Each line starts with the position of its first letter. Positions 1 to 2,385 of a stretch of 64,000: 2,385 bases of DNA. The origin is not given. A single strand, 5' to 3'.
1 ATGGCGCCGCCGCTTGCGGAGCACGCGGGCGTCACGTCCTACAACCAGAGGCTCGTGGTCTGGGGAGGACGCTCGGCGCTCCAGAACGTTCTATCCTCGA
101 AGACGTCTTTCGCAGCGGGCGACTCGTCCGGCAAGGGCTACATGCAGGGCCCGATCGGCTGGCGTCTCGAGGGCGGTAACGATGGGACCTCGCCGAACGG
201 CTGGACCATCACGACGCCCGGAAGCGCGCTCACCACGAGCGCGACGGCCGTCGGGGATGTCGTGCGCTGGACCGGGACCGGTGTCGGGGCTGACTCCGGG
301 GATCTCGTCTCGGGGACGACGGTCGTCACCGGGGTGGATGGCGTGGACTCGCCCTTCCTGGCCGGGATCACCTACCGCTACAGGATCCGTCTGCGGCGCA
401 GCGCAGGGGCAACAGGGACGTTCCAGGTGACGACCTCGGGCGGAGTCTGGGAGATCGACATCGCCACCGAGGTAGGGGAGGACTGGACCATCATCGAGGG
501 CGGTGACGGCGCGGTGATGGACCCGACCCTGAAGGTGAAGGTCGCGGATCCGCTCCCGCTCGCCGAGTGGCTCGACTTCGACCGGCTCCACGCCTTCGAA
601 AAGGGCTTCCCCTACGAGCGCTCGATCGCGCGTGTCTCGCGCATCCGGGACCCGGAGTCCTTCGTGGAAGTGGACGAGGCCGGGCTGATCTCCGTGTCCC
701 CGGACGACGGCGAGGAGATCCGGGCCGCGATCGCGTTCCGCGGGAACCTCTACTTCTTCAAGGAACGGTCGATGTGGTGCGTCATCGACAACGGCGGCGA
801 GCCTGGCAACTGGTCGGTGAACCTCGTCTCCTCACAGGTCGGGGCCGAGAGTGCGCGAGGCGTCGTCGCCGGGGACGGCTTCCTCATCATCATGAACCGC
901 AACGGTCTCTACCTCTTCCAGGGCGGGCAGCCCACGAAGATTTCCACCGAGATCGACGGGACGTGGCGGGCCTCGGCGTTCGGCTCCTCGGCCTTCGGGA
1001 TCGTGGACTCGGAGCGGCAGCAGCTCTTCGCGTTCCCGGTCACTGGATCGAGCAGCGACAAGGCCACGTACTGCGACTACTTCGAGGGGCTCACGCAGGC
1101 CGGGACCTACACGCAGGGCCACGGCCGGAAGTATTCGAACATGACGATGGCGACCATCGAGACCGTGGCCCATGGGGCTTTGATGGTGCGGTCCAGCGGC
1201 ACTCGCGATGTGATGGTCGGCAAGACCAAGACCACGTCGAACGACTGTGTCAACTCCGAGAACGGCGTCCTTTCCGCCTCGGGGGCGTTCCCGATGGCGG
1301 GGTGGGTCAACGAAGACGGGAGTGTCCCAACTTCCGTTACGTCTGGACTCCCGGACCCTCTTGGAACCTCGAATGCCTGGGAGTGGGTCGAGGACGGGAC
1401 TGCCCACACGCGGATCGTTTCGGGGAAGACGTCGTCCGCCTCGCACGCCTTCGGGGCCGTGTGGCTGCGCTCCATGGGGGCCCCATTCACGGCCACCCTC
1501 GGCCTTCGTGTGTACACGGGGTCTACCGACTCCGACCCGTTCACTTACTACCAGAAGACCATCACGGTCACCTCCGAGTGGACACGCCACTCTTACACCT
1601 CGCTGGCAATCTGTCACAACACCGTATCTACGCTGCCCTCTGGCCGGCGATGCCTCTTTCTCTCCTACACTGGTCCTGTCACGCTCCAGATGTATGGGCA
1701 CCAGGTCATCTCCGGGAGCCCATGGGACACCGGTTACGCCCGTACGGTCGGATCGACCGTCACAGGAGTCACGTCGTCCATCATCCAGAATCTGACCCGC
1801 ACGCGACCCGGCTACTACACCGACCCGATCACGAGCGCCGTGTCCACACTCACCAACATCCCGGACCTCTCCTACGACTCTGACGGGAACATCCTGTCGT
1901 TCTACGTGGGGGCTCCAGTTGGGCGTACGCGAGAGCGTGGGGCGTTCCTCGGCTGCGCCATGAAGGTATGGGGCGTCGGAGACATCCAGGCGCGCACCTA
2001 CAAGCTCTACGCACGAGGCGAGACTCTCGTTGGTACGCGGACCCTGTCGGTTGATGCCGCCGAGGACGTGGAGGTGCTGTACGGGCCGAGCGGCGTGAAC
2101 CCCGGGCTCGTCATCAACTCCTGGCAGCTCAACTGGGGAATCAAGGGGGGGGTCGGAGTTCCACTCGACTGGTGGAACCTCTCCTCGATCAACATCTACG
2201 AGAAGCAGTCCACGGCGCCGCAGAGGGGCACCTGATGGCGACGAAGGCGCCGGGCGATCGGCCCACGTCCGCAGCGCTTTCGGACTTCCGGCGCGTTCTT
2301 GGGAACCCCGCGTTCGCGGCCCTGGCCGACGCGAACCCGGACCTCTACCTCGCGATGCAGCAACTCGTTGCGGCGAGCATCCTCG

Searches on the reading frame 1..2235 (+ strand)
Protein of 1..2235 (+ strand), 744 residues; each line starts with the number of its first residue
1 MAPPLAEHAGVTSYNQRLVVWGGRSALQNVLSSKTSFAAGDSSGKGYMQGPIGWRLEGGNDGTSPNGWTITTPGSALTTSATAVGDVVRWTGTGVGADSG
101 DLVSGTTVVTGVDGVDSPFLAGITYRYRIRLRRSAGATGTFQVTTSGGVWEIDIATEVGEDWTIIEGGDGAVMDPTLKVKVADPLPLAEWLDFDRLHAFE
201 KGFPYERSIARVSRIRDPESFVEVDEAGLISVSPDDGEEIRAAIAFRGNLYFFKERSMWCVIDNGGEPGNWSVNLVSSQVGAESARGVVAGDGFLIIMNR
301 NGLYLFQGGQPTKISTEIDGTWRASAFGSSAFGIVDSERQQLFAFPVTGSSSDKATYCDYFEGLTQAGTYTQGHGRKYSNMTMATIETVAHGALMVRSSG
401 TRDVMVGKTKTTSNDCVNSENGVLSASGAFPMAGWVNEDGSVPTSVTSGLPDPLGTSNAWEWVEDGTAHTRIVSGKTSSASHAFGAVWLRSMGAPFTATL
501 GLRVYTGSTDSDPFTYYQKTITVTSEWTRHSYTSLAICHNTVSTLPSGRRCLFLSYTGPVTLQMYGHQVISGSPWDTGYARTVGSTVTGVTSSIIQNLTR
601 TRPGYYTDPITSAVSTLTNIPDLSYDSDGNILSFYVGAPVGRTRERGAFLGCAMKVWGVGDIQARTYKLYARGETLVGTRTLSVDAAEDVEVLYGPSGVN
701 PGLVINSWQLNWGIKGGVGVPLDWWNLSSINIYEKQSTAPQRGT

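Call 9: search_protein_families(library=phrogs, proteins=[window:1-2235:+], max_evalue=0.001)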
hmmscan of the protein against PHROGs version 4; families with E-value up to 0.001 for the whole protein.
window:1-2235:+ (744 aa): 2 families
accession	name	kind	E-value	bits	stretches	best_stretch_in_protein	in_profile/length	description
phrog_3287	-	head and packaging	0.00023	21.1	1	234-317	205-287/524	virion structural protein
phrog_511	-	head and packaging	0.0007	19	0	238-318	605-683/862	internal virion protein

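Call 27: search_protein_families(library=pfam, proteins=[window:1-2235:+], max_evalue=0.001)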
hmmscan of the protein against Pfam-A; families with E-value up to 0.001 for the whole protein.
window:1-2235:+ (744 aa): 0 families
